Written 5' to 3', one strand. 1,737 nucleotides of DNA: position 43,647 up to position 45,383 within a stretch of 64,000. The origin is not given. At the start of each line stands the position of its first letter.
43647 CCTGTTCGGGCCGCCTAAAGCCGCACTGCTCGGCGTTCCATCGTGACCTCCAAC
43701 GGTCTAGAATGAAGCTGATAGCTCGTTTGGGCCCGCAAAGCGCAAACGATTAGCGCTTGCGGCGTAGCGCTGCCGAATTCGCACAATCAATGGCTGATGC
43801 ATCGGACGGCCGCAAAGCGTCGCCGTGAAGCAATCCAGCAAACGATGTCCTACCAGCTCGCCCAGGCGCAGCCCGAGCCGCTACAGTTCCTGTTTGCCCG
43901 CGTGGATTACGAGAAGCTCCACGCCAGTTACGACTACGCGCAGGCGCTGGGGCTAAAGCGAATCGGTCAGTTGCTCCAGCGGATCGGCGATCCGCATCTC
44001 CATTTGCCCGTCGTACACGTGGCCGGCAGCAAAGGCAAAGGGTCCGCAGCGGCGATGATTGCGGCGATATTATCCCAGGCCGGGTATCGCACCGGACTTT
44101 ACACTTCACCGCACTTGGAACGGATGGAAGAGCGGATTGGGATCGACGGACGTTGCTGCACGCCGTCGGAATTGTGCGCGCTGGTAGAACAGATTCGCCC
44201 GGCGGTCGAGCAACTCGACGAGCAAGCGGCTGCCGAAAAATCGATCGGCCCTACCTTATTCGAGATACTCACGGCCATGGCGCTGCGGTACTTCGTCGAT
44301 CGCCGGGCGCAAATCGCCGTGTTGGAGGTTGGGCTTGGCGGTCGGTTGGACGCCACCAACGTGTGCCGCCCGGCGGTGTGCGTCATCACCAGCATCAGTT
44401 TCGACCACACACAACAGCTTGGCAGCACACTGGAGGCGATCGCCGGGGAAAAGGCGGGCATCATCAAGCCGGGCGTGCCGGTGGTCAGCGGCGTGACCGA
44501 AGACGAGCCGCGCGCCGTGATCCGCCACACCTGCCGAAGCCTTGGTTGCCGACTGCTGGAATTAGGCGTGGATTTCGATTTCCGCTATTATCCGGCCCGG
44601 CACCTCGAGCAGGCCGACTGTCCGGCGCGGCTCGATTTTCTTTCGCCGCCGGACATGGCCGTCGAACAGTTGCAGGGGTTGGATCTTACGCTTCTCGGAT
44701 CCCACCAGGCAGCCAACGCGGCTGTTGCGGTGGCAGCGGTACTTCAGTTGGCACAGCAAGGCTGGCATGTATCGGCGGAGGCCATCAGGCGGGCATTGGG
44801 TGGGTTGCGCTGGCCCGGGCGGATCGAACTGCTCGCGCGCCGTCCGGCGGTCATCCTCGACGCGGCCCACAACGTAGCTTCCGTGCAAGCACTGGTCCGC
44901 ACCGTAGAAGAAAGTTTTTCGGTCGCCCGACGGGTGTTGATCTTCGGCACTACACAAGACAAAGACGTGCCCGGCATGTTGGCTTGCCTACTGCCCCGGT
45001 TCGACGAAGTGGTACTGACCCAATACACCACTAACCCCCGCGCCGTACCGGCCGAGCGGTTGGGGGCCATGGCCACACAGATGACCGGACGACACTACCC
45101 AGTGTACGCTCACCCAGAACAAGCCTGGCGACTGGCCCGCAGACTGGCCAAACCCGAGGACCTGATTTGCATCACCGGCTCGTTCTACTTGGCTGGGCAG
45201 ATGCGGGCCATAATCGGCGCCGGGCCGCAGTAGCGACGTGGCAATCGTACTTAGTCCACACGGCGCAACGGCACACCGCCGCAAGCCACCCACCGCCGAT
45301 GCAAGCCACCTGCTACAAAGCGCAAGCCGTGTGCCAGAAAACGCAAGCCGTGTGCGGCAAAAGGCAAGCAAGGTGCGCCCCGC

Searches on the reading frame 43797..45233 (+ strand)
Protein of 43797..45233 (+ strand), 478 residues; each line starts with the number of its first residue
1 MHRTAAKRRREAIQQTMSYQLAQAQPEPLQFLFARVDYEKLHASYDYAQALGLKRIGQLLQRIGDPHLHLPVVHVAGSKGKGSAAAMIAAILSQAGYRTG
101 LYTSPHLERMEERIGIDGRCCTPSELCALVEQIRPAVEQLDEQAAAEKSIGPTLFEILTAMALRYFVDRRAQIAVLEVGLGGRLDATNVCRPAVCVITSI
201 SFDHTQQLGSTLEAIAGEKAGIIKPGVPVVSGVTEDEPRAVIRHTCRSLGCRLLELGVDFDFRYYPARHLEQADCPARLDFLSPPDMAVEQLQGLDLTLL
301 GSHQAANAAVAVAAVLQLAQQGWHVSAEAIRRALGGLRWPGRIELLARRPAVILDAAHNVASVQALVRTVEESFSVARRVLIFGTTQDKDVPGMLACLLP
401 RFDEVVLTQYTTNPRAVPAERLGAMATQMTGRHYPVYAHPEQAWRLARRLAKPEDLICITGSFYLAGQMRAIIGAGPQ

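Call 13: search_protein_families(library=pfam, proteins=[window:43797-45233:+], max_evalue=0.01)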
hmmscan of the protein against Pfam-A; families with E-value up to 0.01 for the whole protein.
window:43797-45233:+ (478 aa): 2 families
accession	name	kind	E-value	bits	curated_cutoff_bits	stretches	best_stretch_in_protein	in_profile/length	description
PF02875.26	Mur_ligase_C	-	8.5e-21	75.5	28.4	1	341-463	1-127/127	Mur ligase, glutamate ligase domain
PF08245.18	Mur_ligase_M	-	7.4e-14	52.6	24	1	75-315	1-200/200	Mur ligase middle domain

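Call 33: find_encoding_contigs(protein=window:43797-45233:+, flank=1000, max_places=3)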
Protein window:43797-45233:+ (478 aa): 1 contig read that carries it; 1 place shown.
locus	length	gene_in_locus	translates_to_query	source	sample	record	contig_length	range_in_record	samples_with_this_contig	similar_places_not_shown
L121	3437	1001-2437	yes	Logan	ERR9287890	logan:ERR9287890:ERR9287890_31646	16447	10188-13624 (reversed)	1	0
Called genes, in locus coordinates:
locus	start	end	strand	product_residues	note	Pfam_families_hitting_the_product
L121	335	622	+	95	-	PF16367:RRM_7 (weak), PF00076:RRM_1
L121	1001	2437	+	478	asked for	PF08245:Mur_ligase_M, PF02875:Mur_ligase_C, PF27239:FOL3_C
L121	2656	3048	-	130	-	PF11950:DUF3467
